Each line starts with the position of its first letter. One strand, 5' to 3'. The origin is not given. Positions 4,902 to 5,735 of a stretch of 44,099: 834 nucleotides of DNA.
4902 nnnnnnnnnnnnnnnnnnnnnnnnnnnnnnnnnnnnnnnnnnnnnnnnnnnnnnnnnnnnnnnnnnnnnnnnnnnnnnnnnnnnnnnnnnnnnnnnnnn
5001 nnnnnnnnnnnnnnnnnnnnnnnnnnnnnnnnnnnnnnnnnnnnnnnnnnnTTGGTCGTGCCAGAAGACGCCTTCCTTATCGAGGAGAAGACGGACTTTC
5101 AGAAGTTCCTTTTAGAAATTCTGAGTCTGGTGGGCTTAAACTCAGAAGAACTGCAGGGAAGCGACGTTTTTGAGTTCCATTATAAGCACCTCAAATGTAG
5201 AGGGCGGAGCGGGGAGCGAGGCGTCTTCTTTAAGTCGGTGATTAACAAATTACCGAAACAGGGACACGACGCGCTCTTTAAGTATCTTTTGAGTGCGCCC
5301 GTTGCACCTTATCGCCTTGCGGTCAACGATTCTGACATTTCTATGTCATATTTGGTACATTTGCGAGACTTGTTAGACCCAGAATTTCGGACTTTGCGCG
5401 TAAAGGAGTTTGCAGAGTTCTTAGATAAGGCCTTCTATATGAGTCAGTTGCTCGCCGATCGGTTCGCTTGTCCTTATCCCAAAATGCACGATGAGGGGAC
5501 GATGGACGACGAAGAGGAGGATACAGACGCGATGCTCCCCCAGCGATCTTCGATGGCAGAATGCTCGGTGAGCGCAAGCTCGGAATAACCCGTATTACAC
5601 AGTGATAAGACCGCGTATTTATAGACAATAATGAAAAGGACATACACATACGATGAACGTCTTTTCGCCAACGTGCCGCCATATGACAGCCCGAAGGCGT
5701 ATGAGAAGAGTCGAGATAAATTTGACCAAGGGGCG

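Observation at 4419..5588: Unusual protease architecture: cytoplasmic S1-fold protease fused to a CPxC-X11-CPxC zinc ribbon and a chaperone-like C-terminal domain (also in B2, 6837-7943)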

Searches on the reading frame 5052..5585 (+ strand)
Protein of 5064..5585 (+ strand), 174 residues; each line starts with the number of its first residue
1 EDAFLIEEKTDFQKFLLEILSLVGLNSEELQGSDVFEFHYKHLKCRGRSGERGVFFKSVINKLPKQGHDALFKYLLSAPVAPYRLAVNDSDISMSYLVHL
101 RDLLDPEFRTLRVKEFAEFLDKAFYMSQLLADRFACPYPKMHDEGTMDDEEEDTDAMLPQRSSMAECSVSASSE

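Call 8: search_protein_families(library=pfam, proteins=[window:5064-5585:+], max_evalue=10)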
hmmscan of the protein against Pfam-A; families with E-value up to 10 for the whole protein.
window:5064-5585:+ (174 aa): 1 family
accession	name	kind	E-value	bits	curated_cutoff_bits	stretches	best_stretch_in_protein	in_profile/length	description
PF22635.1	I-TevI_ZnF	-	0.13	12.6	27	1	44-56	18-30/31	Intron-associated endonuclease 1 zinc finger domain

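Call 31: search_protein_families(library=pfam, alignment_id=A3, max_evalue=1)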
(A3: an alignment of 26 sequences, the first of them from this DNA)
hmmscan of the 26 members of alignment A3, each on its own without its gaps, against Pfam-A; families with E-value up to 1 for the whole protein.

A. member 1, seq(149 aa): 1 family
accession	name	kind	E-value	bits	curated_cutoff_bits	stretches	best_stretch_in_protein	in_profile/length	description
PF22635.1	I-TevI_ZnF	-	0.11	12.8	27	1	48-60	18-30/31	Intron-associated endonuclease 1 zinc finger domain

B. families by the number of members that match (of 26 scanned): 8 families
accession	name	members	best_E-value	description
PF05932.18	CesT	3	0.15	Tir chaperone protein (CesT) family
PF22550.1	CesT_Tir_1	2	0.018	CesT_Tir_1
PF22551.1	TY-Chap1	2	0.036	T3SS (YopN, CesT) and YbjN peptide-binding chaperone 1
PF17708.6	Gasdermin_C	1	0.016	Gasdermin PUB domain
PF10722.14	YbjN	1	0.023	Putative bacterial sensory transduction regulator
PF21825.2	crAss001_48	1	0.038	crAss001_48 related protein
PF25279.1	Beta_prop_At2g24240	1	0.048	At2g24240-like, C-terminal beta propeller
PF22635.1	I-TevI_ZnF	1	0.11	Intron-associated endonuclease 1 zinc finger domain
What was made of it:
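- On YbjN / class I T3SS chaperone (TY-chaperone) superfamily: B's domain gives only E=0.018-0.15 (call 31).
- Convergent weak Pfam hits to CesT, CesT_Tir_1, TY-Chap1 and YbjN (call 31). Pfam gathering thresholds for YbjN, TY-Chap1 and CesT are not reached by B's domain (call 31).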

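Call 32: search_solved_structures(query=A3, max_evalue=10)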
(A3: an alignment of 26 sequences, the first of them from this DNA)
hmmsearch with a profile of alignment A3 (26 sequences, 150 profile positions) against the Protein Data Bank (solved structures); distinct sequences matched with E-value up to 10: 2.
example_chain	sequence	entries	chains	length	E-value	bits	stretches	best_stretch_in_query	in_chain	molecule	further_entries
2plg_A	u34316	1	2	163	3.4e-06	30.1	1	12-146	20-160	Tll0839 protein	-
3hxj_A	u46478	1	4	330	0.094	15.7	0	35-64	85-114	Pyrrolo-quinoline quinone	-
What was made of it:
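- On YbjN / class I T3SS chaperone (TY-chaperone) superfamily: B domain profile against 2PLG, E=3.4e-6 (call 32).
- Profile against 2PLG: E=3.4e-6 (call 32).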

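Call 45: predict_structure(alignment_id=A3)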
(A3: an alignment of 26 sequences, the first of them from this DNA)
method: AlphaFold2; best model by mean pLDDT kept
length: 149 residues; sequences in the alignment: 26
mean_pLDDT: 89.9   pTM: 0.82
mean pLDDT of the five models: 89.9, 89.2, 88.5, 87.7, 87.6
residues with pLDDT >= 90: 100; 70-90: 38; 50-70: 8; < 50: 3
segments of 3 or more residues with pLDDT < 50: 147-149
pLDDT, mean of each block of 10 residues (from residue 1): 79 86 89 71 92 91 97 97 94 97 92 95 96 98 72
secondary structure, 60 per line:
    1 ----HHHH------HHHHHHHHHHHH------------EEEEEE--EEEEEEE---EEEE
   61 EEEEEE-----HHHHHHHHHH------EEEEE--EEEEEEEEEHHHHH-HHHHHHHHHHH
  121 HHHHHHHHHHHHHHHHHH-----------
elements in order: H5-8 H15-26 E39-44 E47-53 E57-66 H72-81 E88-92 E95-103 H104-108 H110-138
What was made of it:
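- Domain model pLDDT 89.9 (call 45).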

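Call 48: fold_search(model_id=the predicted structure, library=pdb)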
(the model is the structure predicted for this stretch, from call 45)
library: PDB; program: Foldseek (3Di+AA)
matches with E <= 10: 739; with E <= 0.001: 10
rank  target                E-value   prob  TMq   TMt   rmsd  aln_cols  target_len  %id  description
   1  2plg_A                1.2e-04  1.00  0.63  0.62  10.1       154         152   14  Crystal structure of T110839 protein from Synechococcus elongatus (released 2007-05-01)
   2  2bsh_A                1.7e-04  1.00  0.50  0.60   4.6       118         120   16  Crystal structure of the type III secretion chaperone SycT from Yersinia enterocolitica (crystal form 2) (released 2005-08-15)
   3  4gf3_A                4.6e-04  1.00  0.45  0.53   6.7       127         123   16  Structure of a SycH-YopH Chaperone-Effector Complex (released 2013-03-27)
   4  3kxy_A                8.3e-04  1.00  0.55  0.60   3.9       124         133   10  Crystal Structure of the ExsC-ExsE Complex (released 2010-06-30)
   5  3epu_A                8.8e-04  1.00  0.59  0.65   4.1       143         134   10  Crystal Structure of STM2138, a novel virulence chaperone in Salmonella (released 2009-09-29)
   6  2bsh_B                8.8e-04  1.00  0.49  0.60   4.5       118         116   14  Crystal structure of the type III secretion chaperone SycT from Yersinia enterocolitica (crystal form 2) (released 2005-08-15)
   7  1ttw_A                8.8e-04  1.00  0.50  0.61   4.2       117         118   16  Crystal structure of the Yersinia Pestis type III secretion chaperone SycH in complex with a stable fragment of YscM2 (released 2004-08-31)
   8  3tu3_A                8.8e-04  1.00  0.43  0.51   6.2       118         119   15  1.92 Angstrom resolution crystal structure of the full-length SpcU in complex with full-length ExoU from the type III  (released 2012-05-23)
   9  4akx_A                9.3e-04  1.00  0.43  0.51   6.0       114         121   16  Structure of the heterodimeric complex ExoU-SpcU from the type III secretion system (T3SS) of Pseudomonas aeruginosa (released 2012-04-18)
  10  7eva                  9.8e-04  1.00  0.46  0.56   5.8       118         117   12  Structure of molecular chaperone SycE of Yersinia enterocolitica (released 2022-05-25)
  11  2bsi_A                1.1e-03  1.00  0.50  0.62   4.5       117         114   15  Crystal structure of the type III secretion chaperone SycT from Yersinia enterocolitica (crystal form 1) (released 2005-09-26)
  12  2bsj_A                1.1e-03  1.00  0.48  0.54   4.9       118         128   16  Native Crystal Structure of the Type III Secretion chaperone SycT from Yersinia enterocolitica (released 2005-09-20)
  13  2fm8_B                1.1e-03  1.00  0.44  0.49   5.8       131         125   14  Crystal Structure of the Salmonella Secretion Chaperone InvB in Complex with SipA (released 2006-03-21)
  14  1k3s_A                1.7e-03  1.00  0.38  0.48   6.7       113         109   12  Type III Secretion Chaperone SigE (released 2001-11-28)
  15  2plg_B                1.8e-03  1.00  0.50  0.51   4.8       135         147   16  Crystal structure of T110839 protein from Synechococcus elongatus (released 2007-05-01)
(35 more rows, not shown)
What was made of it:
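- On YbjN / class I T3SS chaperone (TY-chaperone) superfamily: Foldseek's top 44 PDB hits are all members (call 48).
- Closest known: YbjN family. Same: The fold is the same (Foldseek, call 48).
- Closest known: Class I T3SS chaperones, especially the heterodimeric SycN-YscB. Same: The alpha-beta3-alpha-beta2-alpha fold is the same (calls 45, 48).
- Top 44 PDB Foldseek hits are all YbjN proteins or T3SS chaperones, TM 0.38-0.63 (call 48).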

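Call 72: search_protein_representatives(alignment_id=A3)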
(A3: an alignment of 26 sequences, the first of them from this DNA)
Query: 26 sequences, 150 profile positions. Proteins with E-value up to 0.001 (for the whole library): 516; up to 1e-10: 259; up to 1e-30: 48. The best 150 are listed.
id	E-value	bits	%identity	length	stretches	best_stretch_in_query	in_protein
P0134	4.0e-55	201.9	-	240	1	2-149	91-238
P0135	2.0e-54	199.7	-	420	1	2-149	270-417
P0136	3.1e-54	199.1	-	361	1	2-149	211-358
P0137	2.7e-53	196.0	-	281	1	2-148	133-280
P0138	1.6e-52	193.5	-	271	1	2-149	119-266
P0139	4.5e-52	192.1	-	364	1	2-148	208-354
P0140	2.5e-51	189.6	-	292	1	12-149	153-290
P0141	1.5e-50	187.1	-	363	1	2-149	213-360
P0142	4.3e-50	185.6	-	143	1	8-148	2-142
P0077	5.4e-49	182.0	-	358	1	2-148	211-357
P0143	1.9e-48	180.3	-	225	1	14-149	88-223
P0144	4.0e-48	179.2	-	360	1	2-148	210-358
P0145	1.2e-47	177.7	-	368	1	2-148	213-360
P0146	2.1e-47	176.9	-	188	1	4-149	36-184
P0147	2.7e-47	176.5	-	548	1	2-149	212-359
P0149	5.6e-45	169.0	-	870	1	3-149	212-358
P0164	3.5e-38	147.0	-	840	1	3-148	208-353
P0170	1.5e-35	138.4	-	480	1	6-146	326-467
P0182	1.8e-29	118.7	-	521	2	5-135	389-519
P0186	5.6e-28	113.8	-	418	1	2-97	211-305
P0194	1.4e-26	109.3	-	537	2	5-141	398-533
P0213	6.1e-25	104.0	-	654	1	10-147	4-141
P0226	8.4e-24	100.3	-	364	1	9-146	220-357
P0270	3.0e-20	88.7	-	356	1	12-145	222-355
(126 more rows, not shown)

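Call 73: search_protein_families(library=pfam, proteins=[P0135, P0147, P0149, P0164, P0170, P0182, P0194, P0213, P0186], max_evalue=0.001)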
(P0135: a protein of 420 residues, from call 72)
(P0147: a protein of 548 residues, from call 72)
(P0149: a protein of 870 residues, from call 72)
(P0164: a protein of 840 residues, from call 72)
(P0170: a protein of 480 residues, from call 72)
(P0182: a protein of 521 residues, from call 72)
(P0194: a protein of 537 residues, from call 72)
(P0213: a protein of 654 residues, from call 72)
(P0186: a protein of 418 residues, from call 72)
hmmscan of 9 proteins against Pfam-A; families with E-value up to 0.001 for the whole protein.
P0135 (420 aa): 2 families
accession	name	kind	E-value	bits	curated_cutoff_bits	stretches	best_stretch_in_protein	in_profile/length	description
PF13365.12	Trypsin_2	-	8.5e-20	72.4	27.6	1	121-211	49-144/144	Trypsin-like peptidase domain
PF00089.32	Trypsin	-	8.5e-09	36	20.6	1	124-231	87-216/220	Trypsin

P0147 (548 aa): 7 families
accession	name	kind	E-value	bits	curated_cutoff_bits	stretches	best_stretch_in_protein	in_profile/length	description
PF13365.12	Trypsin_2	-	5.5e-29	102.2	27.6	1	22-153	1-144/144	Trypsin-like peptidase domain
PF13424.12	TPR_12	-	6.1e-15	55.6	30.1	2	413-486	2-77/77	Tetratricopeptide repeat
PF00089.32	Trypsin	-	6.3e-12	46.2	20.6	1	16-173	19-216/220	Trypsin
PF13176.12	TPR_7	-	2.9e-05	24.3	27.9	0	418-439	3-24/36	Tetratricopeptide repeat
PF07719.23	TPR_2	-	7.2e-05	23.1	27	0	376-398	4-26/34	Tetratricopeptide repeat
PF05579.19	Peptidase_S32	-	0.00053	19.7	24.7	0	135-156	206-227/297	Equine arteritis virus serine endopeptidase S32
PF00515.34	TPR_1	-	0.00065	19.8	27.8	0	380-398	8-26/34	Tetratricopeptide repeat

P0149 (870 aa): 12 families
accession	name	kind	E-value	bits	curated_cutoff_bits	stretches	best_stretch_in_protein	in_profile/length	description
PF13365.12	Trypsin_2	-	1.4e-25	91.1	27.6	1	22-152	1-144/144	Trypsin-like peptidase domain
PF13424.12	TPR_12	-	1.2e-23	83.5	30.1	2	372-444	3-77/77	Tetratricopeptide repeat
PF14938.12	SNAP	-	3.2e-11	43.7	25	1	375-499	38-162/282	Soluble NSF attachment protein, SNAP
PF00089.32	Trypsin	-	2.8e-10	40.8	20.6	1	18-173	23-217/220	Trypsin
PF07719.23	TPR_2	-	5.7e-09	35.9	27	0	458-482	7-31/34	Tetratricopeptide repeat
PF12895.13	ANAPC3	-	5.4e-07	30.2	27.2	0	435-498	5-69/82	Anaphase-promoting complex, cyclosome, subunit 3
PF00515.34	TPR_1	-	1.3e-05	25.2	27.8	0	458-478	7-27/34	Tetratricopeptide repeat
PF17120.11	zf-RING_16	-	2.9e-05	24.1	27.4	1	189-216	5-32/57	RING/Ubox like zinc-binding domain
PF13176.12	TPR_7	-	0.00019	21.7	27.9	0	415-448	2-35/36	Tetratricopeptide repeat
PF14559.12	TPR_19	-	0.0002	22.1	25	0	527-566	7-47/68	Tetratricopeptide repeat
PF24575.1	TPR_Slam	-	0.00022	22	35.2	0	790-849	22-80/104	Surface lipoprotein assembly modifier, N-terminal TPR repeats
PF17874.7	TPR_MalT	-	0.00048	19.9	45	0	416-572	126-268/336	MalT-like TPR region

P0164 (840 aa): 5 families
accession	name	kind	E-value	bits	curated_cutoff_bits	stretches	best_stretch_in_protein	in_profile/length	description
PF13365.12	Trypsin_2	-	1.5e-24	87.8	27.6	1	17-148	1-144/144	Trypsin-like peptidase domain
PF13424.12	TPR_12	-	5.5e-18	65.4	30.1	2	371-440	6-77/77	Tetratricopeptide repeat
PF00089.32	Trypsin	-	4.7e-11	43.4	20.6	1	24-166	33-214/220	Trypsin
PF14938.12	SNAP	-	2.9e-08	34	25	0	350-470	57-177/282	Soluble NSF attachment protein, SNAP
PF00515.34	TPR_1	-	2.6e-07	30.6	27.8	0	422-439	15-32/34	Tetratricopeptide repeat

P0170 (480 aa): 5 families
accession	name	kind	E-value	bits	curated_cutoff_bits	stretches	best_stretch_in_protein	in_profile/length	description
PF13365.12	Trypsin_2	-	1.1e-35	123.9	27.6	1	126-259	1-144/144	Trypsin-like peptidase domain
PF00089.32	Trypsin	-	5.9e-17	62.7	20.6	1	125-283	26-220/220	Trypsin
PF13248.11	Zn_ribbon_3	-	9.7e-05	22.1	27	1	297-318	5-26/26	zinc-ribbon domain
PF10571.15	UPF0547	-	0.00033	21.2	29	1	296-315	2-21/26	Uncharacterised protein family UPF0547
PF07191.17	Zn_ribbon_6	-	0.00046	20.6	25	1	293-328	15-51/67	Double zinc ribbon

P0182 (521 aa): 0 families

P0194 (537 aa): 0 families

P0213 (654 aa): 6 families
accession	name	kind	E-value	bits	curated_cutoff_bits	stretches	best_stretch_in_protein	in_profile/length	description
PF13424.12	TPR_12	-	1.2e-23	83.5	30.1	3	161-228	7-76/77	Tetratricopeptide repeat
PF14938.12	SNAP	-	4.6e-11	43.2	25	1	240-357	38-157/282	Soluble NSF attachment protein, SNAP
PF13176.12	TPR_7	-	5.3e-07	29.7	27.9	0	240-260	2-22/36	Tetratricopeptide repeat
PF07719.23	TPR_2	-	3.5e-06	27.1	27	0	320-345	6-31/34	Tetratricopeptide repeat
PF00515.34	TPR_1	-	3.4e-05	23.9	27.8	0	321-344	7-30/34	Tetratricopeptide repeat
PF17874.7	TPR_MalT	-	9.9e-05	22.2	45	0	280-364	83-170/336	MalT-like TPR region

P0186 (418 aa): 3 families
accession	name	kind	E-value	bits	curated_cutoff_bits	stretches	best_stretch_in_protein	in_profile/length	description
PF13365.12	Trypsin_2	-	5.2e-28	99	27.6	1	20-152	1-144/144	Trypsin-like peptidase domain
PF13194.11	DUF4010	-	1.9e-24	87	30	1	311-404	1-94/210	Domain of unknown function (DUF4010)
PF00089.32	Trypsin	-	1.2e-10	42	20.6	1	29-171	35-215/220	Trypsin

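Call 75: find_encoding_contigs(protein=P0149, flank=4000, max_places=2)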
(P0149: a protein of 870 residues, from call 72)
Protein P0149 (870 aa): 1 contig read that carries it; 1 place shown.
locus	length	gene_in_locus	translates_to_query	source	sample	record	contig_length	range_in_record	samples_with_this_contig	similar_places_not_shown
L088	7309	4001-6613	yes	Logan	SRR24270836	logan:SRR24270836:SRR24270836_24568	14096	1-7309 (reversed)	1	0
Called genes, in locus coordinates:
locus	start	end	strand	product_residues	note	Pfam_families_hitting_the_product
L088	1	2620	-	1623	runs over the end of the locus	PF01869:BcrAD_BadFG, PF09989:DUF2229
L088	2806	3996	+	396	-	-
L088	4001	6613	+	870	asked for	PF00089:Trypsin, PF13365:Trypsin_2, PF17120:zf-RING_16 (faint), PF00515:TPR_1 (faint), PF12895:ANAPC3 (faint), PF07719:TPR_2 (faint), PF13424:TPR_12 (weak), PF14938:SNAP (weak)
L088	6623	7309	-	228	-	?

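Call 77: find_encoding_contigs(protein=P0182, flank=5000, max_places=3)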
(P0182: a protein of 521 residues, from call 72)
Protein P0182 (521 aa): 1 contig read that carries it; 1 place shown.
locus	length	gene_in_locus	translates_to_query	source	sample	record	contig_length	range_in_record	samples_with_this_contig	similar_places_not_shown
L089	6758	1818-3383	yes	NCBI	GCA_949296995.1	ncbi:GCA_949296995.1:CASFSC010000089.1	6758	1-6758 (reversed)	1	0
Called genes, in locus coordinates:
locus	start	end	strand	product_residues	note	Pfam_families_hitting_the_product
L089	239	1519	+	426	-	PF13620:CarboxypepD_reg (weak), PF13715:CarbopepD_reg_2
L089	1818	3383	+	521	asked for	-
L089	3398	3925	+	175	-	-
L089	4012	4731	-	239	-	PF01346:FKBP_N, PF00254:FKBP_C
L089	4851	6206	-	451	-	PF06965:Na_H_antiport_1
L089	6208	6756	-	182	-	?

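Call 78: find_encoding_contigs(protein=P0194, flank=5000, max_places=3)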
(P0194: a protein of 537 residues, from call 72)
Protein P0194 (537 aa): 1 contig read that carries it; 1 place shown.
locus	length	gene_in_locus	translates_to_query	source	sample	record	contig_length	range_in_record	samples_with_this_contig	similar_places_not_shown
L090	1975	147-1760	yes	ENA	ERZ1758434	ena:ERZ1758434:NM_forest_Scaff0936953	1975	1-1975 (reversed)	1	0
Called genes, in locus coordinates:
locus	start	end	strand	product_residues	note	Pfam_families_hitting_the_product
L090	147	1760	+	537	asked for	-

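Call 92: find_encoding_contigs(protein=P0270, flank=5000, max_places=2)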
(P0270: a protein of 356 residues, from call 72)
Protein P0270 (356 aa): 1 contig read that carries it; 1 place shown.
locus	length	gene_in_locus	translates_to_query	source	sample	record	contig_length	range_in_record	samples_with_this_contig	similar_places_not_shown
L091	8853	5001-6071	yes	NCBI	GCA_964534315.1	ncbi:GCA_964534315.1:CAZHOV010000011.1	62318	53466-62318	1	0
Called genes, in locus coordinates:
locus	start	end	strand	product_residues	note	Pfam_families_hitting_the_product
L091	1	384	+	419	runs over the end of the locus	PF01595:CNNM, PF00571:CBS (weak), PF03471:CorC_HlyC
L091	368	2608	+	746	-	-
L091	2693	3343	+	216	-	PF14595:Thioredoxin_9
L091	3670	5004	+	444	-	-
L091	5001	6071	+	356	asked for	PF13365:Trypsin_2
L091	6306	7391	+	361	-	-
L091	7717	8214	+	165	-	PF04519:Bactofilin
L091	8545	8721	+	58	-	PF09527:ATPase_gene1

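Call 93: find_encoding_contigs(protein=P0226, flank=5000, max_places=2)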
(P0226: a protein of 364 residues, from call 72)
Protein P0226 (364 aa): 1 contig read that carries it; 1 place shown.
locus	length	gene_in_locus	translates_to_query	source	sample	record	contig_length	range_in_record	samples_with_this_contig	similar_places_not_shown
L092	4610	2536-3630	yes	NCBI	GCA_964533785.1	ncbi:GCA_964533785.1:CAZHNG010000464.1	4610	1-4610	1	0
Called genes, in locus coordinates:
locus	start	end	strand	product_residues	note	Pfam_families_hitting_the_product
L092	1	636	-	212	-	?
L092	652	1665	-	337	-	-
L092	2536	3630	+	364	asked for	PF13365:Trypsin_2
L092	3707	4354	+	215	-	-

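Call 102: fold_search(model_id=the predicted structure, library=viral)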
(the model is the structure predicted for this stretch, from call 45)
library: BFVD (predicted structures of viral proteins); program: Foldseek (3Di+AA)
matches with E <= 10: 1000; with E <= 0.001: 0
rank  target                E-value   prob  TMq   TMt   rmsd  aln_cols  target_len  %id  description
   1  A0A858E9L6            1.4e-02  0.35  0.22  0.20  13.2       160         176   12  (no name in the UniProt tables at hand)
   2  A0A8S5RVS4            1.5e-02  0.96  0.38  0.46   6.5       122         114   12  Uncharacterized protein [Siphoviridae sp. ctHip2]
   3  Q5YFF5                1.5e-02  0.80  0.36  0.30  10.4       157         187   10  Uncharacterized protein [Singapore grouper iridovirus]
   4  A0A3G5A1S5            2.2e-02  0.51  0.25  0.24  16.6       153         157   14  Uncharacterized protein [Harvfovirus sp.]
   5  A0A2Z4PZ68            2.5e-02  0.72  0.32  0.33  12.4       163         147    8  (no name in the UniProt tables at hand)
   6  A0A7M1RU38            2.6e-02  0.21  0.19  0.19  16.2       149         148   12  Uncharacterized protein [uncultured phage cr7_1]
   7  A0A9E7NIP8            2.8e-02  0.51  0.25  0.32  12.3       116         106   11  Uncharacterized protein [Gordonia phage Finkle]
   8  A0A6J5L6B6            2.9e-02  0.80  0.27  0.40   9.3       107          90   13  Uncharacterized protein [uncultured Caudovirales phage]
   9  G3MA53                3.3e-02  0.51  0.25  0.30  10.4       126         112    9  Gp312 [Bacillus phage G]
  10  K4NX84                3.5e-02  0.23  0.17  0.26  12.9        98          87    9  Uncharacterized protein [Sulfolobales Mexican rod-shaped virus 1]
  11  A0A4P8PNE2            4.2e-02  0.82  0.28  0.43   7.2        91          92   15  ORF17 [White sturgeon adenovirus 1]
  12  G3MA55                4.2e-02  0.54  0.33  0.29  13.0       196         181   12  Gp314 [Bacillus phage G]
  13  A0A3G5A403            4.4e-02  0.82  0.34  0.34  11.6       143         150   10  Uncharacterized protein [Harvfovirus sp.]
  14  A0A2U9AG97            5.3e-02  0.60  0.29  0.20  10.7       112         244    6  E4 34K [Tree shrew adenovirus serotype 1]
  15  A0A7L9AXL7            5.9e-02  0.30  0.27  0.08  18.1       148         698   10  Uncharacterized protein [Pyramimonas orientalis virus]
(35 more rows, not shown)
